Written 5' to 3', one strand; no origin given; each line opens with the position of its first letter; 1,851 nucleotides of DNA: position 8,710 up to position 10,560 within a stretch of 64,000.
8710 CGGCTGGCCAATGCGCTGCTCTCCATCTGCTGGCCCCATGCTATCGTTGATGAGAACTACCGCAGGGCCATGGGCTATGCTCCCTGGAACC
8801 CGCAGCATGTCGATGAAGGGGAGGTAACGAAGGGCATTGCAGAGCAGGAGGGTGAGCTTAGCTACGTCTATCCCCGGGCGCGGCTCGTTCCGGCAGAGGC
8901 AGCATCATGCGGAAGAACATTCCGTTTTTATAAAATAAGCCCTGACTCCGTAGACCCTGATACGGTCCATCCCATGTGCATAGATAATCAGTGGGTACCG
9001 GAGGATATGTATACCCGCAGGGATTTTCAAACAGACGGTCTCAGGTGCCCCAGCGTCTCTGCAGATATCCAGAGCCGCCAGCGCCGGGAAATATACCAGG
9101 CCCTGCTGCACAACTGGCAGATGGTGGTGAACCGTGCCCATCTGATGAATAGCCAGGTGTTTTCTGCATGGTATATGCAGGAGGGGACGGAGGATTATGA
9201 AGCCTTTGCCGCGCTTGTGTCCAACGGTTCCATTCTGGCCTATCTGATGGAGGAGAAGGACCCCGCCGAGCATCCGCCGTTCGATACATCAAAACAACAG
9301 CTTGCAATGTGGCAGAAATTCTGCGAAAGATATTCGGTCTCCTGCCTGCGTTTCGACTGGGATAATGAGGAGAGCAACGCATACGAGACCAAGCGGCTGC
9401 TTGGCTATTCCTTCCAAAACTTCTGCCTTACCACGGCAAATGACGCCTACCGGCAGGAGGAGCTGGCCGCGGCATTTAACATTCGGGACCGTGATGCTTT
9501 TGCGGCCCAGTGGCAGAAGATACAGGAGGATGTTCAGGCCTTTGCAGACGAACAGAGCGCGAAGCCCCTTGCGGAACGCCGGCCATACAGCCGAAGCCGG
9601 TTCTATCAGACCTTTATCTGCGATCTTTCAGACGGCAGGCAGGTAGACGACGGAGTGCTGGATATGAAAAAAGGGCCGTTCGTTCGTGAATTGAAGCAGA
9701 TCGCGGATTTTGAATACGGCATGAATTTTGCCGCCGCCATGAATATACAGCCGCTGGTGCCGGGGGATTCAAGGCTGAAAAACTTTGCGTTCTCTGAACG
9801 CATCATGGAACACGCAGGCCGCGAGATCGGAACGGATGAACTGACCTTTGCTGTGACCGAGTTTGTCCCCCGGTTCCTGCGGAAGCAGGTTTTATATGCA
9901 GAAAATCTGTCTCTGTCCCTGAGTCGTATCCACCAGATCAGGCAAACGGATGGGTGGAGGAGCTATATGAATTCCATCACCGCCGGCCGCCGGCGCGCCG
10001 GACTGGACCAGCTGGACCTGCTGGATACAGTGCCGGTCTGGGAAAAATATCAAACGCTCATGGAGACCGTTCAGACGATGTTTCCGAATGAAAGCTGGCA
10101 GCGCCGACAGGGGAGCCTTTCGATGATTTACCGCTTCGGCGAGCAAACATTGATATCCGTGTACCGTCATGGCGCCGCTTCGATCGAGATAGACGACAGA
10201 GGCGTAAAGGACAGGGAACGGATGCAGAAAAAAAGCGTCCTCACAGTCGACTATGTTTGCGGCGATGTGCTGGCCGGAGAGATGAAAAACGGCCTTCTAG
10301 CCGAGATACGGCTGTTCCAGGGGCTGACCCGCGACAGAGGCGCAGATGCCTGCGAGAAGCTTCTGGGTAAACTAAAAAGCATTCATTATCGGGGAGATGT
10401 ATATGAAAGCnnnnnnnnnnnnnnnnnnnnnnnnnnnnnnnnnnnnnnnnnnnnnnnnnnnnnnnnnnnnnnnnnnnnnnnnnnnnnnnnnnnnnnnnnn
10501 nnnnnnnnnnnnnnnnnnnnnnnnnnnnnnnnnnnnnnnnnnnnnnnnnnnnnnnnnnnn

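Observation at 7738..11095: Translationally coupled HD phosphohydrolase - TIR - Nudix(ADPRase-like) cassette: candidate undescribed NAD-derived nucleotide signalling or defence module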

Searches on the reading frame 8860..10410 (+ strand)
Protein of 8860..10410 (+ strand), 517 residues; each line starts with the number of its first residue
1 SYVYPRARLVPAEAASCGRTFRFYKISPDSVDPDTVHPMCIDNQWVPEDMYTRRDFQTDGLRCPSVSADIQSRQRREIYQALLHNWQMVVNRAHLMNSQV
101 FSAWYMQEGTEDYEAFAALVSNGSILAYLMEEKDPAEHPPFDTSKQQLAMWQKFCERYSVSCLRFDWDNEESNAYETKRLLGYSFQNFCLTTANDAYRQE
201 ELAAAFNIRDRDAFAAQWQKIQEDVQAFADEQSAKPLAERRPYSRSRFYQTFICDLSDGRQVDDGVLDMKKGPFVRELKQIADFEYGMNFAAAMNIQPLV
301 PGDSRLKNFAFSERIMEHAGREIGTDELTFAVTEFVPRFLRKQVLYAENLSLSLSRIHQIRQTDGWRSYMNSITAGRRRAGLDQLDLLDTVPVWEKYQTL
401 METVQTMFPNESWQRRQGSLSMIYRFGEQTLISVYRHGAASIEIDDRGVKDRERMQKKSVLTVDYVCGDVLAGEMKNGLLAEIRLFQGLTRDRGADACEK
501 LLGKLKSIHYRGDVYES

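Call 41: search_solved_structures(query=A3, max_evalue=1)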
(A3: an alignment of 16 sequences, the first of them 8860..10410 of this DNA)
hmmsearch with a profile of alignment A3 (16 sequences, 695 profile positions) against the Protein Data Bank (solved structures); distinct sequences matched with E-value up to 1: 31.
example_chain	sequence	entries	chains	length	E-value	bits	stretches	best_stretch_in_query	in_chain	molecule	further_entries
9mud_K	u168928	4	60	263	2.9e-08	35.7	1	17-132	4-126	Cat1 (CRISPR associated TIR 1) pentagonal filament | Cat1 (CRISPR associated TIR 1) pentagonal filament assembly | Cat1 (CRISPR-associated TIR 1)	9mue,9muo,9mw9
7ylf_A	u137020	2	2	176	3.5e-07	32.1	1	11-132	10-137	Toll-like receptor 15 | Toll-like receptor 2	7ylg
4om7_A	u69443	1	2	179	3.4e-06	28.8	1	16-136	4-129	Toll-like receptor 6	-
7nt7_A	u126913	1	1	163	2.7e-05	25.9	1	14-134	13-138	Toll-like receptor 1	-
7nuw_A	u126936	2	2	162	2.7e-05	25.8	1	14-134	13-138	Toll-like receptor 1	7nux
1fyv_A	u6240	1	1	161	2.8e-05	25.8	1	14-134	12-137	TOLL-LIKE RECEPTOR 1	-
2j67_A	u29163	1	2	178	8.2e-05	24.3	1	10-132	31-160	TOLL LIKE RECEPTOR 10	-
7uxr_A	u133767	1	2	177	0.00052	21.6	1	17-92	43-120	TIR domain protein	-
3h16_A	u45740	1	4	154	0.00073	21.1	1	17-77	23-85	TIR protein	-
6o0w_A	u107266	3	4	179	0.0034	18.9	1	17-108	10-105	TIR-NB-LRR type resistance protein RUN1 | Disease resistance protein RUN1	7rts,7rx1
9uv0_A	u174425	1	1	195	0.0058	18.2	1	48-94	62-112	Putative cyclic ADP-D-ribose synthase ThsB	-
7xoz_B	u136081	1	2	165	0.017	16.6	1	16-143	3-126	ADP-ribosyl cyclase/cyclic ADP-ribose hydrolase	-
7xoz_A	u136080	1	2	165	0.034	15.6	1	17-143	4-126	ADP-ribosyl cyclase/cyclic ADP-ribose hydrolase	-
5ku7_A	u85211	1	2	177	0.05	15.1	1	17-106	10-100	TIR-NB-LRR type resistance protein RPV1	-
7s2z_A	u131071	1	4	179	0.058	14.9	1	17-108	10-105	Disease resistance protein RUN1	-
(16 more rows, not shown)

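Call 58: predict_structure(alignment_id=A3)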
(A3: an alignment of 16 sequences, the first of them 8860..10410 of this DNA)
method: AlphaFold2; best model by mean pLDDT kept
length: 517 residues; sequences in the alignment: 16
mean_pLDDT: 88.9   pTM: 0.88
mean pLDDT of the five models: 88.9, 87.8, 87.8, 87.5, 86.7
residues with pLDDT >= 90: 339; 70-90: 147; 50-70: 22; < 50: 9
segments of 3 or more residues with pLDDT < 50: 1-4, 513-517
pLDDT, mean of each block of 10 residues (from residue 1): 63 88 91 89 88 92 92 92 94 89 93 97 93 89 88 95 93 90 93 91 90 97 97 91 94 94 92 95 92 90 84 66 91 92 87 93 95 84 83 96 94 93 88 93 79 69 93 83 90 90 91 44
secondary structure, 60 per line:
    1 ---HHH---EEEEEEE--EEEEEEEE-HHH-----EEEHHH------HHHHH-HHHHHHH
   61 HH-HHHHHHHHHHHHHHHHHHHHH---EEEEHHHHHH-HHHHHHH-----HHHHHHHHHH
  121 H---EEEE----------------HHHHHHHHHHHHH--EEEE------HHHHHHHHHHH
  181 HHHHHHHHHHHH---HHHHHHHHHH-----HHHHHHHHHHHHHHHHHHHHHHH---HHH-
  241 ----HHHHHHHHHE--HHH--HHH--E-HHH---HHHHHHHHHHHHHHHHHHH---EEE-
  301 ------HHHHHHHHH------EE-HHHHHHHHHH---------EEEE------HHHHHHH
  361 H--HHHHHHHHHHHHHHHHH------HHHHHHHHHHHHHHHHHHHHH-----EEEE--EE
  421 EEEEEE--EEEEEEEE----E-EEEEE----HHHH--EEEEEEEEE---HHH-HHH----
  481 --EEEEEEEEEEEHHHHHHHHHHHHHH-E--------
elements in order: E10-16 E19-26 E36-38 H48-52 H54-62 H64-84 E88-91 H92-97 H99-105 H111-121 E125-128 H145-157 E160-163 H170-192 H196-205 H211-233 H245-253 H275-293 E297-299 H307-315 H325-334 E344-347 H354-361 H364-380 H387-407 E413-416 E419-426 E429-436 E443-447 H452-455 E458-466 E483-493 H494-507

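Call 60: fold_search(model_id=the predicted structure, library=pdb)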
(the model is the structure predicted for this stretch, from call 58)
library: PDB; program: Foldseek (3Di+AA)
matches with E <= 10: 113; with E <= 0.001: 0
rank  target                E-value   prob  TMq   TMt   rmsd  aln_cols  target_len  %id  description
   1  9ut3_B                6.0e-01  0.02  0.08  0.08  22.6       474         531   11  The helicase module of the helicase-primase complex from HHV1 bound with ssDNA and amenamevir (released 2026-04-08)
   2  3ga7                  7.3e-01  0.04  0.11  0.16  18.0       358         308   11  1.55 Angstrom Crystal Structure of an Acetyl Esterase from Salmonella typhimurium (released 2009-02-24)
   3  3b7f                  8.4e-01  0.13  0.07  0.09  12.5        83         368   11  Crystal structure of a putative glycosyl hydrolase with bnr repeats (reut_b4987) from ralstonia eutropha jmp134 at 2.20  (released 2007-11-13)
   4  9gsf_A                1.0e+00  0.01  0.07  0.05  32.5       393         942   11  Mouse PMCA-NPTN complex captured in E1-ATP state without calcium (released 2025-08-06)
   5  6wsk                  1.1e+00  0.03  0.06  0.10  23.3       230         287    8  Crystal Structure of the Cannabinoid Receptor 1 Interacting Protein 1a (CRIP1a) (released 2021-09-08)
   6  8kd9_B                1.2e+00  0.10  0.14  0.28  11.9       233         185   11  Cryo-EM structure of Aquifex aeolicus minimal protein-only RNase P (HARP) in complex with pre-tRNAs (released 2024-08-14)
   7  4c87_C                1.2e+00  0.03  0.08  0.11  19.3       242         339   12  Esterase LpEst1 from Lactobacillus plantarum WCFS1 (released 2014-04-02)
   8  4zmh_A                1.2e+00  0.02  0.10  0.06  25.2       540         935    8  Crystal structure of a five-domain GH115 alpha-Glucuronidase from the Marine Bacterium Saccharophagus degradans 2-40T (released 2016-05-04)
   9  4c88_B                1.4e+00  0.04  0.08  0.12  19.2       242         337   12  Esterase LpEst1 from Lactobacillus plantarum: native structure (released 2014-04-02)
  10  9hny_DE               1.7e+00  0.03  0.09  0.08  23.8       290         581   10  Mitoribosomal small subunit in complex with Mettl15 and Mettl17 (released 2025-03-26)
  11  9ba3_F                1.9e+00  0.04  0.09  0.21  15.1       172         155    8  High-resolution crystal structure of the ligand binding domain of the Halomonas titanicae chemoreceptor Htc10 in compl (released 2024-11-20)
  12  4uvq                  2.1e+00  0.03  0.06  0.10  14.9       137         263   11  PatG Domain of Unknown Function (released 2014-09-17)
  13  4ob7                  2.5e+00  0.04  0.10  0.15  19.0       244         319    6  Crystal structure of esterase rPPE mutant W187H (released 2014-07-23)
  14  4ob6                  2.7e+00  0.04  0.10  0.15  19.4       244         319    6  Complex structure of esterase rPPE S159A/W187H and substrate (S)-Ac-CPA (released 2014-07-23)
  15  4ou5                  2.7e+00  0.04  0.11  0.15  19.0       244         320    6  Crystal structure of esterase rPPE mutant S159A/W187H (released 2014-07-23)
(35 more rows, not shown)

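Call 61: search_protein_representatives(alignment_id=A4)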
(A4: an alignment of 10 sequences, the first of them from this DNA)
Query: 10 sequences, 508 profile positions. Proteins with E-value up to 0.001 (for the whole library): 442; up to 1e-10: 382; up to 1e-30: 231. The best 150 are listed.
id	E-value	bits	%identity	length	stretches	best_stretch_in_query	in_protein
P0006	2.3e-212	722.7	-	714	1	3-504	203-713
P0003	9.7e-211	717.4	-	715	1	3-506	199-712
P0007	7.7e-206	701.2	-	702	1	2-504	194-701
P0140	6.7e-180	615.6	-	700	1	3-505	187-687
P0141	3.9e-178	609.8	-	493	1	14-505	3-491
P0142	3.2e-176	603.5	-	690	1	2-503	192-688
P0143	8.8e-176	602.1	-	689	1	13-504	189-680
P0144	7.5e-173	592.4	-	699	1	5-503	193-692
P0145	2.2e-166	571.1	-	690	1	2-498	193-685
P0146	3.7e-166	570.3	-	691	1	2-504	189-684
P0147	1.9e-162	558.0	-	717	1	5-502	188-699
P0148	3.2e-162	557.3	-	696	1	3-500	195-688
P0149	3.6e-153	527.5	-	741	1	16-503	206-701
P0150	8.9e-150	516.2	-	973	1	17-502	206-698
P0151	1.3e-148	512.4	-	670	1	2-502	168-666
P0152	7.3e-146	503.4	-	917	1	16-504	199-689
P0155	9.1e-139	479.9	-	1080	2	20-405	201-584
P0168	7.5e-92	325.2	-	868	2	74-461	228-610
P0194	2.3e-58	214.7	-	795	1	15-366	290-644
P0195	3.9e-58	213.9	-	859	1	15-401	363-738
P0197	5.9e-58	213.3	-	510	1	13-368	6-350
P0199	1.9e-57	211.6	-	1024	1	12-413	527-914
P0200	4.4e-57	210.5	-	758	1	20-397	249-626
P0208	5.8e-55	203.5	-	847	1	15-399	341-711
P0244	8.0e-50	186.5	-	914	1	12-406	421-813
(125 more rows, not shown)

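Call 62: search_protein_families(library=pfam, proteins=[P0150, P0152, P0155, P0168, P0194, P0195, P0199, P0200, P0208, P0244], max_evalue=0.001)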
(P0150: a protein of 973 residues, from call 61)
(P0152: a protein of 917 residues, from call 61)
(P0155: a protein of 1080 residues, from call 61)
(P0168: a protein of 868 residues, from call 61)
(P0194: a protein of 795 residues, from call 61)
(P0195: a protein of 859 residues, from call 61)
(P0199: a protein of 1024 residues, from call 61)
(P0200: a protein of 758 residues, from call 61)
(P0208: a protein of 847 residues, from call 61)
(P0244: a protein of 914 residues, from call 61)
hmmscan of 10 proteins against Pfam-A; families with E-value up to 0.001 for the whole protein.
P0150 (973 aa): 3 families
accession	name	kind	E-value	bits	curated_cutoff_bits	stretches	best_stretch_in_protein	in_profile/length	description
PF13676.11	TIR_2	-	1.8e-13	51.5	28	1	24-121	2-99/122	TIR domain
PF00293.34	NUDIX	-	0.00016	22.1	21.1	1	843-905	5-67/134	NUDIX domain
PF01582.25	TIR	-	0.0004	20.7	21.3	1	41-123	24-103/179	TIR domain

P0152 (917 aa): 3 families
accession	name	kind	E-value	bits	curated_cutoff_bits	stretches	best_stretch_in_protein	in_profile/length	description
PF13676.11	TIR_2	-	4.3e-13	50.2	28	1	17-112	1-99/122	TIR domain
PF00293.34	NUDIX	-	2.9e-06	27.8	21.1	1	789-851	5-67/134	NUDIX domain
PF01582.25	TIR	-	0.0002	21.7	21.3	1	22-113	11-102/179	TIR domain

P0155 (1080 aa): 2 families
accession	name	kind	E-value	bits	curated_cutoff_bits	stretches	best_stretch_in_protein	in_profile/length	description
PF13676.11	TIR_2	-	1.5e-12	48.5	28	1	18-110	1-93/122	TIR domain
PF00293.34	NUDIX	-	0.00011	22.6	21.1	1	953-1017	5-69/134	NUDIX domain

P0168 (868 aa): 2 families
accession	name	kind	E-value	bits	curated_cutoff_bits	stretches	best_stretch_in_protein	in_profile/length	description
PF13676.11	TIR_2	-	7.8e-16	59.1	28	1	5-95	2-93/122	TIR domain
PF00293.34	NUDIX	-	3.4e-08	34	21.1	1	729-831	7-114/134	NUDIX domain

P0194 (795 aa): 1 family
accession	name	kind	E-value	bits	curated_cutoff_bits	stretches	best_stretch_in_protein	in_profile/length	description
PF08852.17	DUF1822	-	4.6e-32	111.9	25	1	22-205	9-200/370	Protein of unknown function (DUF1822)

P0195 (859 aa): 1 family
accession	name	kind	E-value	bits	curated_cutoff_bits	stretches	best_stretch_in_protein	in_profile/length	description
PF00149.33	Metallophos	-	2.9e-10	41.3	21.5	1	9-251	3-190/191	Calcineurin-like phosphoesterase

P0199 (1024 aa): 0 families

P0200 (758 aa): 0 families

P0208 (847 aa): 6 families
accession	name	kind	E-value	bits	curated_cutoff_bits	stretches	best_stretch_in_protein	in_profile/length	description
PF13646.12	HEAT_2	-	1.4e-52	176.3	27.7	6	154-237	4-88/88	HEAT repeats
PF02985.28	HEAT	-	1.1e-18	65.9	23.5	0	152-178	3-29/31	HEAT repeat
PF13513.12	HEAT_EZ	-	2.3e-16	60.3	27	1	130-175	2-54/55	HEAT-like repeat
PF03130.22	HEAT_PBS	-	1.3e-13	50.3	20.9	0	198-223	2-27/27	PBS lyase HEAT-like repeat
PF12717.13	Cnd1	-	3e-05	24.6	26.4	0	97-182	2-91/162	non-SMC mitotic condensation complex subunit 1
PF00514.29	Arm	-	0.00016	22.1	20.6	0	114-142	14-39/41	Armadillo/beta-catenin-like repeat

P0244 (914 aa): 1 family
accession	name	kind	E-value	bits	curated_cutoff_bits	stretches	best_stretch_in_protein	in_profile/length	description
PF13676.11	TIR_2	-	1.1e-22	81.2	28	1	234-363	1-118/122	TIR domain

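Call 68: fold_search(model_id=the predicted structure, library=viral)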
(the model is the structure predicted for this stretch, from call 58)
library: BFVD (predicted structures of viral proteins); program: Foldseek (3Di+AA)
matches with E <= 10: 246; with E <= 0.001: 0
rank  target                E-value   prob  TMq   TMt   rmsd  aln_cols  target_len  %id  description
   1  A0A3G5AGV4            3.1e-01  0.09  0.13  0.17  23.6       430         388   11  Replication factor C small subunit [Sylvanvirus sp.]
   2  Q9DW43                4.5e-01  0.04  0.06  0.09  24.2       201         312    8  Pr151.2 [Rat cytomegalovirus (strain Maastricht)]
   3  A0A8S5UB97            5.0e-01  0.06  0.07  0.09  18.3       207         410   10  Uncharacterized protein [Caudovirales sp. ctcT39]
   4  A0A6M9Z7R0            5.2e-01  0.06  0.07  0.04  17.3       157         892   15  (no name in the UniProt tables at hand)
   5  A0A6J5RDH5            7.7e-01  0.03  0.05  0.07  24.8       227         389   11  Uncharacterized protein [uncultured Caudovirales phage]
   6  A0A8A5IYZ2            7.7e-01  0.02  0.06  0.07  28.4       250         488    8  (no name in the UniProt tables at hand)
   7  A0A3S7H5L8            8.1e-01  0.16  0.07  0.06   9.0        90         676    7  Minor coat protein [Arracacha latent virus C]
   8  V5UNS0                8.1e-01  0.15  0.06  0.22   8.5        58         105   14  Uncharacterized protein [Shigella phage pSb-1]
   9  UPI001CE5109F         8.1e-01  0.07  0.10  0.12  12.9       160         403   11  (no name look-up for this kind of identifier)
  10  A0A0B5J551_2          9.0e-01  0.05  0.09  0.07  19.6       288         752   12  Ankyrin repeat protein [Pandoravirus inopinatum]
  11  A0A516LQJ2            9.9e-01  0.03  0.10  0.12  24.7       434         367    8  (no name in the UniProt tables at hand)
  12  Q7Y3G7                1.0e+00  0.04  0.07  0.12  16.5       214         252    7  Lysozyme inhibitor LprI-like N-terminal domain-containing protein [Escherichia phage RB49]
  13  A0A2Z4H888            1.1e+00  0.02  0.10  0.12  18.5       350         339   11  UL52 [Human herpesvirus 1]
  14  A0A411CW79            1.1e+00  0.02  0.08  0.12  31.0       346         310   11  (no name in the UniProt tables at hand)
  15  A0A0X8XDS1            1.2e+00  0.14  0.09  0.29   8.2       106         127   15  (no name in the UniProt tables at hand)
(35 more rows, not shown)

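Call 76: find_encoding_contigs(protein=P0197, flank=6000, max_places=3)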
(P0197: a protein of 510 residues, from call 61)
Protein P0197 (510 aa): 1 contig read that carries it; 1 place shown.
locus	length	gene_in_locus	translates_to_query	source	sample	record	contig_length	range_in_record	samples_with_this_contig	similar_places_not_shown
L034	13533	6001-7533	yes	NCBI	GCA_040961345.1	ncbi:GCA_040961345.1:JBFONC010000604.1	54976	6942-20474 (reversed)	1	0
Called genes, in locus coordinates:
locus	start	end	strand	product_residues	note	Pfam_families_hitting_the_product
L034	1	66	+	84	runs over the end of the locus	-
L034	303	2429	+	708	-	PF01702:TGT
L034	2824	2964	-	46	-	-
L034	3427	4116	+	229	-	-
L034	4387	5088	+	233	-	PF00293:NUDIX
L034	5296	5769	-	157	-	PF00908:dTDP_sugar_isom, PF14667:Polysacc_synt_C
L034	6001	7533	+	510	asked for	-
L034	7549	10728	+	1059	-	PF13676:TIR_2, PF00931:NB-ARC, PF13424:TPR_12, PF17874:TPR_MalT (weak), PF13424:TPR_12, PF00515:TPR_1 (weak), PF13424:TPR_12, PF13424:TPR_12, +5 more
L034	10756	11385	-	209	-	PF01467:CTP_transf_like (faint)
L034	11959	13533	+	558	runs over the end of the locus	PF00270:DEAD, PF00271:Helicase_C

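Call 84: find_related_loci(query=A8, collection=metagenome_contigs, flank=6000)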
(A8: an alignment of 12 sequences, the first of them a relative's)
Query A8 (510 aa) in metagenome_contigs; peptide patterns used: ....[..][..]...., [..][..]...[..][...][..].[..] (x = any residue, [..] = any of these).
113 stretches matched a pattern; 73 encode a relative of the query (tblastn E <= 1e-3); 73 distinct loci.
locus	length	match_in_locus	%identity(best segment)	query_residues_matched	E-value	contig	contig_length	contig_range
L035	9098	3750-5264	55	10-507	0e+0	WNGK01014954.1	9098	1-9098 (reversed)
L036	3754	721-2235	54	10-508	0e+0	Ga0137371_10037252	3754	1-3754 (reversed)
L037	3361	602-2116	54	10-508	0e+0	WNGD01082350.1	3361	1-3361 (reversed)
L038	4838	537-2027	53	10-508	4e-179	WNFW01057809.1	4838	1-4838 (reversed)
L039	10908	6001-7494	52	5-507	1e-170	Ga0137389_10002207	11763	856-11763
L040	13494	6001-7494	52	5-507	1e-170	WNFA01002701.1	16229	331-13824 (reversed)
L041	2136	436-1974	51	2-508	2e-176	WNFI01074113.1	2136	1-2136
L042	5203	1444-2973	47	10-508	7e-155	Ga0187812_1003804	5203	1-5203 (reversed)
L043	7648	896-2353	49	6-488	1e-151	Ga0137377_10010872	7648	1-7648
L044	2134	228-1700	47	14-504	7e-157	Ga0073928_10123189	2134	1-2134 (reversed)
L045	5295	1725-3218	46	8-508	1e-147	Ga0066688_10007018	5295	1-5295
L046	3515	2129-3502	52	11-448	1e-148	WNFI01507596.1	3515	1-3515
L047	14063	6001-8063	48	3-506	8e-143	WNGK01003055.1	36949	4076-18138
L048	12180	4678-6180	43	10-509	6e-138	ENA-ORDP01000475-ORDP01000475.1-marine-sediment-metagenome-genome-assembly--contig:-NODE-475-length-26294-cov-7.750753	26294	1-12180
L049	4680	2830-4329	45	8-490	3e-126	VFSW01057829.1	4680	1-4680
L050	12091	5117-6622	45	8-490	2e-120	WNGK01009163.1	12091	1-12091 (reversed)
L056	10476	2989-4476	40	9-478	7e-108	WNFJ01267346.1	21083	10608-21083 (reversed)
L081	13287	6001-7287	35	8-437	1e-62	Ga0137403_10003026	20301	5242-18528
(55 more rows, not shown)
